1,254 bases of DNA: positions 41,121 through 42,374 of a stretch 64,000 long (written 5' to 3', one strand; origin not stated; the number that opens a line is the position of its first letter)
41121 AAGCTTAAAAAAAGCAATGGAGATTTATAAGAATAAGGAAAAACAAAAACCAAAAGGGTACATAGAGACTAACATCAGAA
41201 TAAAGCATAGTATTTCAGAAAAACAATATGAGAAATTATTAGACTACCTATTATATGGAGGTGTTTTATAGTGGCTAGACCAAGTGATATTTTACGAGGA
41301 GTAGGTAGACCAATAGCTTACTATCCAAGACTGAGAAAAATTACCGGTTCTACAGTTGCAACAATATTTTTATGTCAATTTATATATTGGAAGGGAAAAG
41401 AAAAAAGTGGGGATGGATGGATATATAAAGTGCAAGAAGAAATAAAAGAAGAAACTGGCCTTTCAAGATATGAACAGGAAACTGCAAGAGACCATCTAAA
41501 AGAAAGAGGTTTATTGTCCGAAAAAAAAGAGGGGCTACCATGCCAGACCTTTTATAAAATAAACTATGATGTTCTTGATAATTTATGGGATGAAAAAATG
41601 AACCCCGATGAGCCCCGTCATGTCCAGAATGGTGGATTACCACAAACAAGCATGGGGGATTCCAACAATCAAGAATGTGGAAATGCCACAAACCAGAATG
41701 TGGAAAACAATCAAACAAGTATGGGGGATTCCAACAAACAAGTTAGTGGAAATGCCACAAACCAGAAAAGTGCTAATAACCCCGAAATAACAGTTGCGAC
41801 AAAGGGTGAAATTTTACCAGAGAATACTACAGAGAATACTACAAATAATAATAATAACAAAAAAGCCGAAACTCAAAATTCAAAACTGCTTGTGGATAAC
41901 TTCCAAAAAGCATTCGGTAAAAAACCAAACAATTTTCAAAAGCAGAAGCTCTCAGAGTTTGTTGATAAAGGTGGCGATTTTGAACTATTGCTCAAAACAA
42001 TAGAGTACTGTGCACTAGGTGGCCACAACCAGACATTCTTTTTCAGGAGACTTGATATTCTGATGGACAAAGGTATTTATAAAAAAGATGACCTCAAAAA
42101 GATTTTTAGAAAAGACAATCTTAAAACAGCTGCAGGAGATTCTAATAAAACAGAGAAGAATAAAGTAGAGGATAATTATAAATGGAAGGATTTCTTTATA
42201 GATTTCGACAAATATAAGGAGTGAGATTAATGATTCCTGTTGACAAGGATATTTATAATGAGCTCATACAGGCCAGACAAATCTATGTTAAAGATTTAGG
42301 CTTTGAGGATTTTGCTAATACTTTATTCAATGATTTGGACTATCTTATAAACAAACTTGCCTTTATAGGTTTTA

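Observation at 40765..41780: Origin-like arrangement: structured A-rich intergenic region plus 2×69-bp iteron-like direct repeats inside the replisome-organizer gene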

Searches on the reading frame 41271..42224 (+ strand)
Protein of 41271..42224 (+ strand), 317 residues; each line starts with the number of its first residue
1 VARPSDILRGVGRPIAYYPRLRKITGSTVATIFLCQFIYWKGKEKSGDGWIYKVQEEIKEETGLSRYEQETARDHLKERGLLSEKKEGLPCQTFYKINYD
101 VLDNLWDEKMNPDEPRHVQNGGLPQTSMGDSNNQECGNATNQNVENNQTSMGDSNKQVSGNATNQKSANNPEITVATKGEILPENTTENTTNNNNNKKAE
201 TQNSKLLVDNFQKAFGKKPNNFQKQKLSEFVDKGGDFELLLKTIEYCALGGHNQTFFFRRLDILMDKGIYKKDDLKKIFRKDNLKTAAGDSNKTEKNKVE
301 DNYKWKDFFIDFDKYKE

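Call 6: search_protein_families(library=pfam, proteins=[window:41271-42224:+], max_evalue=0.1)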
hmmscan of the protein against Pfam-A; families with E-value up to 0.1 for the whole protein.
window:41271-42224:+ (317 aa): 3 families
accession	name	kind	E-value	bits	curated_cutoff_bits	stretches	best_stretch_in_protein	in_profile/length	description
PF07261.16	DnaB_2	-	0.00054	20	22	1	209-273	2-68/74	Replication initiation and membrane attachment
PF01340.26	MetJ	-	0.055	13.9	25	0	165-219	15-68/97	Met Apo-repressor, MetJ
PF15832.10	FAM27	-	0.069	14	30.8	0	160-206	25-71/91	FAM27 D and E protein family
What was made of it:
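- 41271..42224 (+): Replication initiator, 317 aa. Winged-helix N-terminal domain at aa 1-112, disordered linker at aa 113-196, DnaD-like C-terminal domain at aa 196-280. Pfam DnaB_2 scores 20 bits against a 22-bit cut-off (call 6).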

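Call 7: search_protein_families(library=phrogs, proteins=[window:41271-42224:+], max_evalue=0.01)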
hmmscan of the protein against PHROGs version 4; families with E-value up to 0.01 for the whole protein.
window:41271-42224:+ (317 aa): 9 families
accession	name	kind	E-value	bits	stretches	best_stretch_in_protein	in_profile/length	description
phrog_9773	-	DNA, RNA and nucleotide metabolism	2e-47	163.3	1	4-220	3-221/288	replication initiation O-like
phrog_1347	-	unknown function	1.2e-25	91.2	1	7-161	3-148/417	-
phrog_6493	-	DNA, RNA and nucleotide metabolism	1.1e-18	68.5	1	14-300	11-249/261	DnaD-like helicase loader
phrog_186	-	DNA, RNA and nucleotide metabolism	9.5e-12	46.2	1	47-289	57-255/308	DnaD-like helicase loader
phrog_678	-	DNA, RNA and nucleotide metabolism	2.5e-11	44.8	1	21-232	70-233/346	replication initiation O-like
phrog_345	-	DNA, RNA and nucleotide metabolism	1.6e-08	35.7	1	43-216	58-210/297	replication initiation O-like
phrog_270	-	DNA, RNA and nucleotide metabolism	2.5e-07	31.4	1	38-223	52-192/383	replication initiation protein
phrog_428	-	DNA, RNA and nucleotide metabolism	9.3e-07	29.3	1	26-204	107-234/455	replication initiation protein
phrog_391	-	DNA, RNA and nucleotide metabolism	0.00028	21.7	1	43-203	32-188/298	replication initiation O-like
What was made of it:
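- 41271..42224 (+): phrog_9773 E = 2e-47 and phrog_6493 'DnaD-like helicase loader' E = 1e-18 (call 7).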

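Call 10: search_dna_similar(query=window:41271-42224:+, collection=phages, mode=protein, max_rows=30)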
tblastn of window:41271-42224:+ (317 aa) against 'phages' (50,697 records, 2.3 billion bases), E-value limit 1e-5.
Records with a match: 78; places in all: 78; records where one place covers at least 80% of the query: 0.
Best place of each record, by identity: <60% 78.
By first word of the organism name: Acinetobacter 25; Vibrio 12; Stx2a-converting 10; Stx1a-converting 7; Klebsiella 5; Burkholderia 4; Salmonella 3; Pasteurella 2; Escherichia 2; Pseudomonas 2; and 4 more.
By host as written in the record: - 22; Acinetobacter baumannii 17; Klebsiella pneumoniae 5; Vibrio cholerae 3; Salmonella enterica 2; Vibrio sp. 2; Burkholderia cenocepacia 2; Burkholderia cepacia LMG 18821 2; and 21 more.
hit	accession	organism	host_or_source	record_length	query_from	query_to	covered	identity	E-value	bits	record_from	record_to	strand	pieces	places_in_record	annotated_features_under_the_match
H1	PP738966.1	Vibrio phage IKEMa6-1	Vibrio sp. K1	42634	2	180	56%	35.0%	8e-24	107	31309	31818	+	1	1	record has no annotation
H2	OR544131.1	Pasteurella phage Pmp14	Pasteurella multocida Pmc-A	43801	3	169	53%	37.4%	2e-23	106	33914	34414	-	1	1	replication initiation O-like protein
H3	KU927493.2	Salmonella phage 118970_sal3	Salmonella enterica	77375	5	163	50%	37.8%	2e-27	118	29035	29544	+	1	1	putative transcriptional activator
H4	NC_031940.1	Salmonella phage 118970_sal3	Salmonella enterica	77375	5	163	50%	37.8%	2e-27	118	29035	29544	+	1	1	putative transcriptional activator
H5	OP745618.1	Salmonella phage F1055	Salmonella sp.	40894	5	163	50%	37.2%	5e-26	114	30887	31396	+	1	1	hypothetical protein (x2)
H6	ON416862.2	Escherichia phage ASU11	Escherichia coli O80:H2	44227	3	172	54%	34.7%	4e-19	94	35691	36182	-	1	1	primosomal protein I | hypothetical protein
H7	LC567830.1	Stx2d-converting phage Stx2_112808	-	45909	3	172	54%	34.7%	4e-19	94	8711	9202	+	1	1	phage replication protein O | hypothetical protein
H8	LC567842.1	Stx2a-converting phage Stx2_12E129_yecE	-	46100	3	172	54%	34.7%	4e-19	94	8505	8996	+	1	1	phage replication protein O | hypothetical protein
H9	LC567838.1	Stx2a-converting phage Stx2_95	-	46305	3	172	54%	34.7%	4e-19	94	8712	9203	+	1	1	phage replication protein O | hypothetical protein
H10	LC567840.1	Stx2a-converting phage Stx2_EH1846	-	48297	3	172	54%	34.7%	4e-19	94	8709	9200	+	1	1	phage replication protein O | hypothetical protein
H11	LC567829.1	Stx2a-converting phage Stx2_EH2201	-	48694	3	172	54%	34.7%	4e-19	94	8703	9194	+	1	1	phage replication protein O | hypothetical protein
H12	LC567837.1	Stx2a-converting phage Stx2_EH2246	-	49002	3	172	54%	34.7%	4e-19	94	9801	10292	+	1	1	phage replication protein O | hypothetical protein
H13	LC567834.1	Stx2a-converting phage Stx2_EH1910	-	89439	3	172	54%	34.7%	4e-19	94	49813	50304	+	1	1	phage replication protein O | hypothetical protein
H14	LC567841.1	Stx2a-converting phage Stx2_12E129_PPompW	-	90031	3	172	54%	34.7%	4e-19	94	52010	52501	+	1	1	phage replication protein O | hypothetical protein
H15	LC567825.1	Stx1a-converting phage Stx1_499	-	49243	3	172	54%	34.7%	5e-19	94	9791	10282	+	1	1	phage replication protein O | hypothetical protein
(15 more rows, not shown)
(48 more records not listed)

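Call 15: find_homologous_proteins(query=window:41271-42224:+, max_evalue=0.00001)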
Query window:41271-42224:+ (317 aa): 242 proteins with E <= 0.00001 among 1566 candidates; the best 120 are listed.
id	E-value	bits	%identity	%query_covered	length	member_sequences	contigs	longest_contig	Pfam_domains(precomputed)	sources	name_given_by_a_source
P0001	8.5e-206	700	97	100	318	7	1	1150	-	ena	-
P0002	9.3e-75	270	51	94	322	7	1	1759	-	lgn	-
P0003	1.4e-70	256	64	59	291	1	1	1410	-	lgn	-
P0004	4.3e-40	156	47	49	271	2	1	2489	-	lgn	-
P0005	1.0e-39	155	48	46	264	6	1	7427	-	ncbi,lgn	-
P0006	4.3e-38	149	51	45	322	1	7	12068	-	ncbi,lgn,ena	-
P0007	2.7e-37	147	35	90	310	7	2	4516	-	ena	-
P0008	2.9e-37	147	55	42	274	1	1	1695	-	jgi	jgi:hypothetical protein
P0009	1.3e-36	145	47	46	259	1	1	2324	-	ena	-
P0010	1.3e-36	145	37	90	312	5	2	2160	-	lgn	-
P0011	3.8e-36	143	64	32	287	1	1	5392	-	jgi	jgi:hypothetical protein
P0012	5.9e-36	142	48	50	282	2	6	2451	-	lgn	-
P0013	6.9e-36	142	50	49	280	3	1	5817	-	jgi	-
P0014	1.5e-35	141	41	52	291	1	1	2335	-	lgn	-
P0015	8.0e-35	139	66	32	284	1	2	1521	-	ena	-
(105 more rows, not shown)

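Call 16: find_related_loci(query=window:41271-42224:+, collection=viral_contigs, flank=3000)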
Query window:41271-42224:+ (317 aa) in viral_contigs; peptide patterns used: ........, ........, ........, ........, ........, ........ (x = any residue, [..] = any of these).
62 stretches matched a pattern; 4 encode a relative of the query (tblastn E <= 1e-3); 4 distinct loci.
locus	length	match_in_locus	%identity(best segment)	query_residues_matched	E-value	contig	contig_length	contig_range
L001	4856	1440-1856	40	8-164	9e-32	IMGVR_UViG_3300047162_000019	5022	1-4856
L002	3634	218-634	40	8-164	9e-32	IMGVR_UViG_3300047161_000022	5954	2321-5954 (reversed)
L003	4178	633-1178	38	7-186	2e-30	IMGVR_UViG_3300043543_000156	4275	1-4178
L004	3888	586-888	49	7-108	2e-28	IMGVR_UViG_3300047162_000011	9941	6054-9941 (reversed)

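Call 17: find_encoding_contigs(protein=P0001, flank=3000)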
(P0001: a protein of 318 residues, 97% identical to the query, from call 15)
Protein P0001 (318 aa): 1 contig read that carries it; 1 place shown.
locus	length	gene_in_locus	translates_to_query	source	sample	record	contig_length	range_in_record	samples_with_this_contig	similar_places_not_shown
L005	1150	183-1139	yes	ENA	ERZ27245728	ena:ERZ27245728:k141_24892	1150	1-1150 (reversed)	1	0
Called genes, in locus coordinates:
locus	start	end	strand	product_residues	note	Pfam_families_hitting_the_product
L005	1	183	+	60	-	?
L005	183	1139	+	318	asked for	-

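Call 18: find_encoding_contigs(protein=P0002, flank=3000)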
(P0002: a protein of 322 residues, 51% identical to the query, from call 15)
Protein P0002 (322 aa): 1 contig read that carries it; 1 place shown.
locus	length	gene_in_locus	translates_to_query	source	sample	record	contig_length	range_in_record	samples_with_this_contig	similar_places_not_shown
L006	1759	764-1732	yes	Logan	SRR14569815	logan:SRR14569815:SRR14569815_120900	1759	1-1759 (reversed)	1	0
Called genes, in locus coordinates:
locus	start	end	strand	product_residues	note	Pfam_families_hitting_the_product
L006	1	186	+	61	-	?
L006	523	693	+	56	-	-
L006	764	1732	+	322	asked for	-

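Call 27: find_related_loci(query=A2, collection=metagenome_contigs, flank=2500)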
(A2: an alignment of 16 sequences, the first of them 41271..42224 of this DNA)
Query A2 (317 aa) in metagenome_contigs; peptide patterns used: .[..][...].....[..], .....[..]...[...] (x = any residue, [..] = any of these).
599 stretches matched a pattern (row limit reached: there are more); 426 encode a relative of the query (tblastn E <= 1e-3); the best 80 are kept; 80 distinct loci.
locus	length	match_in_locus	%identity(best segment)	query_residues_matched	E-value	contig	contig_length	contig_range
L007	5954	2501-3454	99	1-317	0e+0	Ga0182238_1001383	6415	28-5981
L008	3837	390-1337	99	1-317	0e+0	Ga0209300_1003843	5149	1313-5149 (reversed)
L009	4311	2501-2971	44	5-181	2e-42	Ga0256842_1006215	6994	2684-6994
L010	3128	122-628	43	6-192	7e-42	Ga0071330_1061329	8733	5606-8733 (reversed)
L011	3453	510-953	43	6-169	6e-42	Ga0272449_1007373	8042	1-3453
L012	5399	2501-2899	49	3-141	8e-41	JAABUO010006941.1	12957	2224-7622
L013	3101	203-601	49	3-141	7e-41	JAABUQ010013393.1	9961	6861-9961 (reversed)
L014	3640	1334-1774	45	3-148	2e-40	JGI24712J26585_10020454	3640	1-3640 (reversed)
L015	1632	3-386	49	8-141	4e-40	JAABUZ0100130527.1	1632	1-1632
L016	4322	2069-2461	54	5-134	8e-39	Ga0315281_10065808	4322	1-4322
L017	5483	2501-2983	41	1-148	4e-38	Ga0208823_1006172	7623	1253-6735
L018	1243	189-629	45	5-146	1e-39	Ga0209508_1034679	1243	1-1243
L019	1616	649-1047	48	5-147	2e-38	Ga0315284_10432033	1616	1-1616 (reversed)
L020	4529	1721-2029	57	5-107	7e-38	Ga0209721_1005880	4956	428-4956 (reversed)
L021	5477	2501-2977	39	5-180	1e-37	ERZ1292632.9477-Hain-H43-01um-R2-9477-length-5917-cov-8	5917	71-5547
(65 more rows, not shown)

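Call 28: find_related_loci(query=A2, collection=viral_contigs, flank=2500)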
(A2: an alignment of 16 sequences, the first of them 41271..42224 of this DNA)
Query A2 (317 aa) in viral_contigs; peptide patterns used: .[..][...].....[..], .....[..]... (x = any residue, [..] = any of these).
319 stretches matched a pattern; 298 encode a relative of the query (tblastn E <= 1e-3); the best 80 are kept; 80 distinct loci.
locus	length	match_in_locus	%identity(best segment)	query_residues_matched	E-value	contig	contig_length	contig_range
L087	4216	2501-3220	33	2-256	8e-35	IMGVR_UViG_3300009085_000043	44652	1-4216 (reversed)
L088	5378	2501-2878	47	3-138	8e-34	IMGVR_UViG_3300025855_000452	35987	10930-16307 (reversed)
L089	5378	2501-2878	47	3-138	8e-34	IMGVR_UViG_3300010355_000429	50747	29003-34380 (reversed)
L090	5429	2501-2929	42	1-149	9e-34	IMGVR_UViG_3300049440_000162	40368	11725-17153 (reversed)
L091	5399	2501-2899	47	5-143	2e-33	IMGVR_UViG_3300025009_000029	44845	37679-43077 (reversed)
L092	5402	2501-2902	48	5-138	3e-33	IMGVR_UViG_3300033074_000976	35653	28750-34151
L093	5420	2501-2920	45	5-153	1e-32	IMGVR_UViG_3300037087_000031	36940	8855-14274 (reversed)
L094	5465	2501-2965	39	6-189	3e-32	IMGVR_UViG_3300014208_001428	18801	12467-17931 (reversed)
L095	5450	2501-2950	38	13-173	3e-31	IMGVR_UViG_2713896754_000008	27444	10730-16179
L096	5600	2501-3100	34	3-227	1e-31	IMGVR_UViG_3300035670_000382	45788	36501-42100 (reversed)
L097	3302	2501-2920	40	6-149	1e-30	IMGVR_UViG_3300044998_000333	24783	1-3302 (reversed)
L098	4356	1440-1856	40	8-164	3e-30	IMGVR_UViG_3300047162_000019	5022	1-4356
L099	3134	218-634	40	8-164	3e-30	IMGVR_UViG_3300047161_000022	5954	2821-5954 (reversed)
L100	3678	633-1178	38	7-186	6e-29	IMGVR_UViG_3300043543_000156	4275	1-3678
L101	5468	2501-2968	36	3-164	2e-28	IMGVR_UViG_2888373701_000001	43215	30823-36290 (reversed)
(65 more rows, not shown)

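Call 33: get_annotated_region(hit=H7, flank=1500)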
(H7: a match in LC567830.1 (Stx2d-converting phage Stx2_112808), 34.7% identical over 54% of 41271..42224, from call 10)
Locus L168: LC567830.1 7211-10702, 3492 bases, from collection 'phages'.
description: Stx2d-converting phage Stx2_112808 DNA, complete genome.
organism: Stx2d-converting phage Stx2_112808 (NCBI taxid 2751383)
taxonomy: Viruses; Duplodnaviria; Heunggongvirae; Uroviricota; Caudoviricetes
host: -; source: -; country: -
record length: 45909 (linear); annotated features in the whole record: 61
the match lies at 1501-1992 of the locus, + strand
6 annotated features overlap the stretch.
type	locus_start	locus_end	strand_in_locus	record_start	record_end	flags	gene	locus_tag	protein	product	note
CDS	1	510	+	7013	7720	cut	-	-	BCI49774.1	DNA-binding protein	Stx2d112808_120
CDS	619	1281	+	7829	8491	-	-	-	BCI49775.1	hypothetical protein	Stx2d112808_130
CDS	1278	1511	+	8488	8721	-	-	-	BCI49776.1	hypothetical protein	Stx2d112808_140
CDS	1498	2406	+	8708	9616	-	-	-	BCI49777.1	phage replication protein O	Stx2d112808_150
CDS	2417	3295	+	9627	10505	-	-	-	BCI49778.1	DNA helicase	Stx2d112808_160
CDS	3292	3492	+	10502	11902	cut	-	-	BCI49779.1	replication protein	Stx2d112808_170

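Call 38: search_solved_structures(query=A2, max_evalue=1)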
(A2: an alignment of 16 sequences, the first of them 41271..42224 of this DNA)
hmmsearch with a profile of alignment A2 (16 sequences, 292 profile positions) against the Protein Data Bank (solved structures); distinct sequences matched with E-value up to 1: 0.

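Call 39: search_protein_families(library=ncbifam, proteins=[window:41271-42224:+, L168:1498-2406:+, L006:764-1732:+], max_evalue=0.1)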
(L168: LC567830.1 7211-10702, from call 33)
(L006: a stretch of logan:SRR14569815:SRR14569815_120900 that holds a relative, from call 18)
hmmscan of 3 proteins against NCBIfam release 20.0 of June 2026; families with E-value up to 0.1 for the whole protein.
window:41271-42224:+ (317 aa): 2 families
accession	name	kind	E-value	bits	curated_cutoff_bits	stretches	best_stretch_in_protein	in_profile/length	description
TIGR01446.1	DnaD_dom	domain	0.0016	18.6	24.95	1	207-249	1-44/73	DnaD domain protein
NF003622.0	PRK05264.1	equivalog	0.062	13.2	110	0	165-220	17-71/105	met regulon transcriptional regulator MetJ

L168:1498-2406:+ (302 aa): 0 families

L006:764-1732:+ (322 aa): 3 families
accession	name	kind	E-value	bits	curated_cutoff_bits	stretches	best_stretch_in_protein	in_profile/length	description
TIGR01446.1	DnaD_dom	domain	0.00034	20.8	24.95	1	212-254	1-44/73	DnaD domain protein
NF053606.1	Sta1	subfamily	0.0036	17.4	80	1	75-133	35-93/100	Sta1 family transcriptional regulator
NF040939.2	trans_reg_lrs14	equivalog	0.019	15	90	1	76-133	38-99/103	Lrs14 family HTH-type transcriptional regulator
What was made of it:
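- On RepA_N plasmid replicons (pSK41 type): TIGR01446 scores 18.6 against 24.95 (calls 6, 39).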

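Call 40: search_protein_families(library=pfam, proteins=[L168:1498-2406:+, L006:764-1732:+, P0007], max_evalue=0.1)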
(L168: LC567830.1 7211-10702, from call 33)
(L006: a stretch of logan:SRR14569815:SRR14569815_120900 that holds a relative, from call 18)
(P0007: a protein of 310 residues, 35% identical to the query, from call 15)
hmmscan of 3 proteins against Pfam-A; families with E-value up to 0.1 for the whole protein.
L168:1498-2406:+ (302 aa): 1 family
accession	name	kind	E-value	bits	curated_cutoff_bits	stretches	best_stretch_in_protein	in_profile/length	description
PF10521.14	Tti2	-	0.066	13.2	25.2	1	94-163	22-88/279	Tti2 family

L006:764-1732:+ (322 aa): 3 families
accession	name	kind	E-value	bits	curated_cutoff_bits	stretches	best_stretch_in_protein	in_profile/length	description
PF07261.16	DnaB_2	-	0.00064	19.8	22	1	214-279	2-69/74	Replication initiation and membrane attachment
PF03965.22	Penicillinase_R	-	0.035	14.9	22.6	1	80-124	23-64/115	Penicillinase repressor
PF22381.2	Staph_reg_Sar_Rot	-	0.045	14.3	27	1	74-112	25-64/85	Transcriptional regulator SarA/Rot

P0007 (310 aa): 0 families

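Call 51: find_encoding_contigs(protein=P0007, flank=3000)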
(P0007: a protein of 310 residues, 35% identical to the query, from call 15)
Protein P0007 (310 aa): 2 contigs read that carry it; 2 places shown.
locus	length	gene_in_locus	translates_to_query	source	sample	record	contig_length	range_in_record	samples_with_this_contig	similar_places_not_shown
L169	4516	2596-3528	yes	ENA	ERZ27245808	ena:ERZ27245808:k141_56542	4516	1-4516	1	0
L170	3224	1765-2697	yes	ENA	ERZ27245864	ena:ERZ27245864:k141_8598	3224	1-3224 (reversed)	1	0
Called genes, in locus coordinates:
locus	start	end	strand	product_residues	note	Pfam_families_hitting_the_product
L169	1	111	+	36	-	?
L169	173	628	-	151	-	-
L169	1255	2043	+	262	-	PF00142:Fer4_NifH, PF01656:CbiA, PF02374:ArsA_ATPase, PF06564:CBP_BcsQ, PF09140:MipZ, PF10609:ParA, PF13614:AAA_31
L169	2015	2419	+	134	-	-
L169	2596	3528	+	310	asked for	-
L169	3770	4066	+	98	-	-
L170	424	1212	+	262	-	PF00142:Fer4_NifH, PF01656:CbiA, PF02374:ArsA_ATPase, PF06564:CBP_BcsQ, PF09140:MipZ, PF10609:ParA, PF13614:AAA_31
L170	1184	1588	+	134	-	-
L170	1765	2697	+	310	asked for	-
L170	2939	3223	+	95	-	?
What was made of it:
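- One relative of a third specificity type sits next to a ParA gene (L169, call 51).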

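Call 52: find_encoding_contigs(protein=P0010, flank=3000)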
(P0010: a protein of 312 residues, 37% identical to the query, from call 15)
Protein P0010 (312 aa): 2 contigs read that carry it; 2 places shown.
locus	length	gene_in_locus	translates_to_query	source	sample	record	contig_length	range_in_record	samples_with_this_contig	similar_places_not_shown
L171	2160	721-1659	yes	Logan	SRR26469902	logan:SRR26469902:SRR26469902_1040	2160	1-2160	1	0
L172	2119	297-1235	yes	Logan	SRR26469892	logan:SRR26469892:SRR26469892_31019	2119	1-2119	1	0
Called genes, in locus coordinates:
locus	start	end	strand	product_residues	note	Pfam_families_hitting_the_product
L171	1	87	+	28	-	?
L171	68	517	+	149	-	-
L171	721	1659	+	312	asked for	-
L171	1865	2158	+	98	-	?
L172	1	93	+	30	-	?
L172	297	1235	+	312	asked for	-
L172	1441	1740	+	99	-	-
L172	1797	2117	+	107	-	?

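Call 53: find_encoding_contigs(protein=P0003, flank=3000)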
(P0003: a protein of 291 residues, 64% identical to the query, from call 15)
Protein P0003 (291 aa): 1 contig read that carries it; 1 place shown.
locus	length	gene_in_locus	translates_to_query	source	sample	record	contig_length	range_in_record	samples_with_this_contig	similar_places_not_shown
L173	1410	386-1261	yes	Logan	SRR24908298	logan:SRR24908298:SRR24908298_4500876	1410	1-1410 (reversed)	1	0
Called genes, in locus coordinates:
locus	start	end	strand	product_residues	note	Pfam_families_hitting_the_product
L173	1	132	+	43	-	?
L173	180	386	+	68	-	-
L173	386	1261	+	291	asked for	-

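Call 73: predict_structure(alignment_id=A3)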
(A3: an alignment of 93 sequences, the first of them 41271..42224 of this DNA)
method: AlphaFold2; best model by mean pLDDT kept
length: 317 residues; sequences in the alignment: 93
mean_pLDDT: 71.2   pTM: 0.42
mean pLDDT of the five models: 71.2, 71.2, 71.1, 70.9, 70.6
residues with pLDDT >= 90: 110; 70-90: 70; 50-70: 32; < 50: 105
segments of 3 or more residues with pLDDT < 50: 124-166, 168-172, 174-196, 283-306, 311-317
pLDDT, mean of each block of 10 residues (from residue 1): 81 87 96 95 87 95 97 98 95 96 94 60 45 45 42 39 43 43 40 47 90 93 90 86 85 83 71 68 45 41 47 44
secondary structure, 60 per line:
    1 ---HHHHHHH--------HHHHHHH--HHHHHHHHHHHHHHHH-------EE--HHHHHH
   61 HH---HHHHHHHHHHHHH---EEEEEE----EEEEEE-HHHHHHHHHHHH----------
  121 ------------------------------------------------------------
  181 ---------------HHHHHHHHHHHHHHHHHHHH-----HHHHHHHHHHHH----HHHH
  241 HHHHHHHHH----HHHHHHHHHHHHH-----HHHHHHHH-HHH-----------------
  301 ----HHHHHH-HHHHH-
elements in order: H4-10 H19-25 H28-43 H55-62 H66-78 E82-87 E92-97 H99-110 H196-215 H221-232 H237-249 H254-266 H272-279 H305-310 H312-316
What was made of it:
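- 41271..42224 (+): AlphaFold2 pLDDT is about 95 / 40-45 / 85-93 for the three segments (call 73).
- On RepA_N plasmid replicons (pSK41 type): The model is helical with pLDDT 85-93 (call 73).
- The origin DNA coincides with the disordered linker (call 73). The region encodes a disordered, N/Q/T-rich linker (call 73).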
